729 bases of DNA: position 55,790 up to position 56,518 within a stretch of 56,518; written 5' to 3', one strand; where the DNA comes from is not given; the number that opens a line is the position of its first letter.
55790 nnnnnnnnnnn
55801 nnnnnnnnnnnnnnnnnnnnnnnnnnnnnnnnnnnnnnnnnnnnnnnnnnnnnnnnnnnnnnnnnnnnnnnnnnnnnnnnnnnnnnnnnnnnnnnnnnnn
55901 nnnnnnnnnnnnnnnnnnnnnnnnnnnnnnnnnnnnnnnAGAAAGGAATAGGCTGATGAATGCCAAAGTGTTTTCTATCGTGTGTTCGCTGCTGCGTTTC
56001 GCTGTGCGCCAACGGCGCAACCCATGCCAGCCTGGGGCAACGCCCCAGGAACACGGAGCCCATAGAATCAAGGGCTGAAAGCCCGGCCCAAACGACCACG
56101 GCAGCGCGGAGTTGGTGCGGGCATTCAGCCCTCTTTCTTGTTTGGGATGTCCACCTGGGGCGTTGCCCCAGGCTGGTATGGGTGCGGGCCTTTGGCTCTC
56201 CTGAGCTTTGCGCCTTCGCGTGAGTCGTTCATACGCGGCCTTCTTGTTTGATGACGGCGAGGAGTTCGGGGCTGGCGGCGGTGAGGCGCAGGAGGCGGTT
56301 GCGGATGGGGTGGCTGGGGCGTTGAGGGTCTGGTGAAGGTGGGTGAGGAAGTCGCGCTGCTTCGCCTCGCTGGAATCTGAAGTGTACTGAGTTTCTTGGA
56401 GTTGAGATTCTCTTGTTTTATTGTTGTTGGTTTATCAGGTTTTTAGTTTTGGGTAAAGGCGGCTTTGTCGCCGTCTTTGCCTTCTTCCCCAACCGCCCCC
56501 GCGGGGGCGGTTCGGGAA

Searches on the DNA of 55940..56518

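Call 23: search_rna_families(source=window, start=55940, end=56518, threshold=evalue, max_evalue=10, show_alignments=2)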
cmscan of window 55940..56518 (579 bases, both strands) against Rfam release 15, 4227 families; matches with E-value up to 10: 11.
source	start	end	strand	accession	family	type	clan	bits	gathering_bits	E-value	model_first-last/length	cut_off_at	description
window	56022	56181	-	RF04094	MIR537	Gene; miRNA;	-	43.2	100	1.3e-08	1-151/151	no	MIR537 microRNA precursor family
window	56457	56508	+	RF01716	PhotoRC-I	Cis-reg;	-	19.6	45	0.013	1-44/44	no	PhotoRC-I RNA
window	56465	56518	-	RF04011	mir-8515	Gene; miRNA;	-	18.5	100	0.91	22-92/92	5'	mir-8515 microRNA precursor family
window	56495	56518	-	RF01716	PhotoRC-I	Cis-reg;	-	16.7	45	0.096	20-44/44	5'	PhotoRC-I RNA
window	55958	55994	+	RF03139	S4-Bacteroidia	Cis-reg; leader;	CL00119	16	34.7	1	1-34/34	no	S4-Bacteroidia ribosomal protein leader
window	56049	56181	+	RF02170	PVT1_7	Gene; lncRNA;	-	14.5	80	2.1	1-137/137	no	Pvt1 oncogene conserved region 7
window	56197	56246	+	RF02136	HTT-AS1_3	Gene; lncRNA;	-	13.9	70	4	1-60/60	no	HTT antisense RNA 1 conserved region 3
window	56072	56087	-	RF01687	Acido-Lenti-1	Gene; sRNA;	-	11.6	37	6.7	30-45/46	no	Acido-Lenti-1 RNA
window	55983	56022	+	RF00013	6S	Gene;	-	10.9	46.4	9.9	1-187/187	no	6S / SsrS RNA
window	56432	56518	+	RF02876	AS-pc02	Gene; antisense;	-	9.8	40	8.2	1-157/185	3'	Antisense to pHK01_099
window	56420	56518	+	RF02041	HOTTIP_2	Gene; lncRNA;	-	7.1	80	1.8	1-99/374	3'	HOXA transcript at the distal tip, conserved region 2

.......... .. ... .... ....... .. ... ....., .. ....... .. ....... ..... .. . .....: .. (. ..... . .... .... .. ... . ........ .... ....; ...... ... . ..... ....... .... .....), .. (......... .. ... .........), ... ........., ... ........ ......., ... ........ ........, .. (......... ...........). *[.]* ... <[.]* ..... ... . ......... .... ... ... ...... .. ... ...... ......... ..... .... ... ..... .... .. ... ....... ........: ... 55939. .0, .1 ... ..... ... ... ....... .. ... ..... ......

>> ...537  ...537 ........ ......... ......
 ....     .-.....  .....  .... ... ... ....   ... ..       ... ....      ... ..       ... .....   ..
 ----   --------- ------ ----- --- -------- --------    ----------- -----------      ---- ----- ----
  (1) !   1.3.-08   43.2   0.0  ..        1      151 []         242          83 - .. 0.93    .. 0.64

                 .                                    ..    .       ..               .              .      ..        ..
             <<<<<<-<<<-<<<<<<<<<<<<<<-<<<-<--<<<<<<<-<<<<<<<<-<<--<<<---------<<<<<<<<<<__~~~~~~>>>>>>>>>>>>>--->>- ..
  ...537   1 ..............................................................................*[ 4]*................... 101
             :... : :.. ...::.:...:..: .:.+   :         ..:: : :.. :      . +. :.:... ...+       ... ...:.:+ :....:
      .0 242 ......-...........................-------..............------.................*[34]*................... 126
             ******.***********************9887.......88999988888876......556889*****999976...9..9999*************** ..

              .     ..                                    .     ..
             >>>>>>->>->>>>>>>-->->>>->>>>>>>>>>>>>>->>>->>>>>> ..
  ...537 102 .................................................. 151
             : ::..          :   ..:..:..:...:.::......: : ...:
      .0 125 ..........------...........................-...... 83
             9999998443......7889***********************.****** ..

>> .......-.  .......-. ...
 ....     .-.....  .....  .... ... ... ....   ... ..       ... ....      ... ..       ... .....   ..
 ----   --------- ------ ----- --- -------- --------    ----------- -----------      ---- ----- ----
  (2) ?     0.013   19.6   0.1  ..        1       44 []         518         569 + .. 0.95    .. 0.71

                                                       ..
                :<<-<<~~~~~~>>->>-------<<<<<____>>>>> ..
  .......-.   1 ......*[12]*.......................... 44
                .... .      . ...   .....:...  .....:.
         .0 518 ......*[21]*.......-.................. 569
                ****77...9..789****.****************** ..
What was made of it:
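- Tried and rejected: This is a generic long-hairpin artefact (call 23).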

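Call 27: search_rna_families(source=window, start=56150, end=56215, threshold=evalue, max_evalue=10, show_alignments=3)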
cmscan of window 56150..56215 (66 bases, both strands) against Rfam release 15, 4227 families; matches with E-value up to 10: 6.
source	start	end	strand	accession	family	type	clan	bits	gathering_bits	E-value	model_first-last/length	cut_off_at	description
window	56154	56199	+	RF01687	Acido-Lenti-1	Gene; sRNA;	-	19.5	37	0.0052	1-46/46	no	Acido-Lenti-1 RNA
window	56150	56210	-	RF01415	Flavivirus_SLIV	Cis-reg;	-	12.8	54.5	2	1-69/75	3'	Flavivirus 3'UTR stem loop IV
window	56192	56207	+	RF02216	ZNFX1-AS1_2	Gene; lncRNA;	-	9.7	45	1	78-93/93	no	ZNFX1 antisense RNA 1 conserved region 2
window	56197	56215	+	RF02136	HTT-AS1_3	Gene; lncRNA;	-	8.6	70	7.6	1-21/60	3'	HTT antisense RNA 1 conserved region 3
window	56160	56184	+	RF01955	NEAT1_1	Gene; lncRNA;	-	7.9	50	9.3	98-122/122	no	Nuclear enriched abundant transcript 1 conserved region 1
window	56195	56215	-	RF01145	sR14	Gene; snRNA; snoRNA; CD-box;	-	6.7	38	6.4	37-54/54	5'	Small nucleolar RNA sR14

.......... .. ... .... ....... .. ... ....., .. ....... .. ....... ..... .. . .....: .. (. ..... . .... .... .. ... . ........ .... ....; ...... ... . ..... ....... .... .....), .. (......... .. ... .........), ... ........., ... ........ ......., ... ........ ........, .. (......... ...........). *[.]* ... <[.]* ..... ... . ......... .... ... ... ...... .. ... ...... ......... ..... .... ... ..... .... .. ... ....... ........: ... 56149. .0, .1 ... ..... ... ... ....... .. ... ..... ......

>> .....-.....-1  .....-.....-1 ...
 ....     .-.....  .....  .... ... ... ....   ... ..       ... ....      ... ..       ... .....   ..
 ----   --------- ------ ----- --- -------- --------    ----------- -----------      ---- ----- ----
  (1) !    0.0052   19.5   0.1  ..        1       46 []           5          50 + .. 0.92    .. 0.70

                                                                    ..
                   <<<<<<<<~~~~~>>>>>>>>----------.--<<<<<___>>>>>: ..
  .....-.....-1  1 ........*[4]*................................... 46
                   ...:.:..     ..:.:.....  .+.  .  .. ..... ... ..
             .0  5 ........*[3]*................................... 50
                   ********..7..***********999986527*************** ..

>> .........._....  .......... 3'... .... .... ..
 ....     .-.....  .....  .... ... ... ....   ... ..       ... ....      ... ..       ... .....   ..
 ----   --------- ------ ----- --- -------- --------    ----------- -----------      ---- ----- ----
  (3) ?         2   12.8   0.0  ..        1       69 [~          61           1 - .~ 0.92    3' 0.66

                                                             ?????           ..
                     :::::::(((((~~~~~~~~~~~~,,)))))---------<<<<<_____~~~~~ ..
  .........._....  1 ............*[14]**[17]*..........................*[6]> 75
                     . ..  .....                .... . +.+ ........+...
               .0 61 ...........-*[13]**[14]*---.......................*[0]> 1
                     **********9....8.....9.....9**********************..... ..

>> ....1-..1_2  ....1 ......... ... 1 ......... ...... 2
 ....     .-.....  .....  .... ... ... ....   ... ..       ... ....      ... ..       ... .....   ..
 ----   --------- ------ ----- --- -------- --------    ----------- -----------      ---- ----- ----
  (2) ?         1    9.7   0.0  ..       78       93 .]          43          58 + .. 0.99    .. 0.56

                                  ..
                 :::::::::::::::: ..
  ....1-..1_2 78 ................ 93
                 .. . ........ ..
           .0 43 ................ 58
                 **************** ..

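Call 67: search_rna_families(source=window, start=55992, end=56056, threshold=evalue, max_evalue=1)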
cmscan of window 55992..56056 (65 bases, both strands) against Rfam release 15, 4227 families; matches with E-value up to 1: 1.
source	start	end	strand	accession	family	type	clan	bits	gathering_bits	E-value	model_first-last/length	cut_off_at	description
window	56005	56049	-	RF01687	Acido-Lenti-1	Gene; sRNA;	-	22.8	37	0.00064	1-46/46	no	Acido-Lenti-1 RNA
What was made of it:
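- On Rfam RF01687 Acido-Lenti-1: The window's left unit scores 22.8 bits (call 67) and the right unit 19.5 bits (call 27). Full-length alignments to model positions 1-46 (calls 27, 67).
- Full-length matches to RF01687 at 19.5 and 22.8 bits (calls 27, 67).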
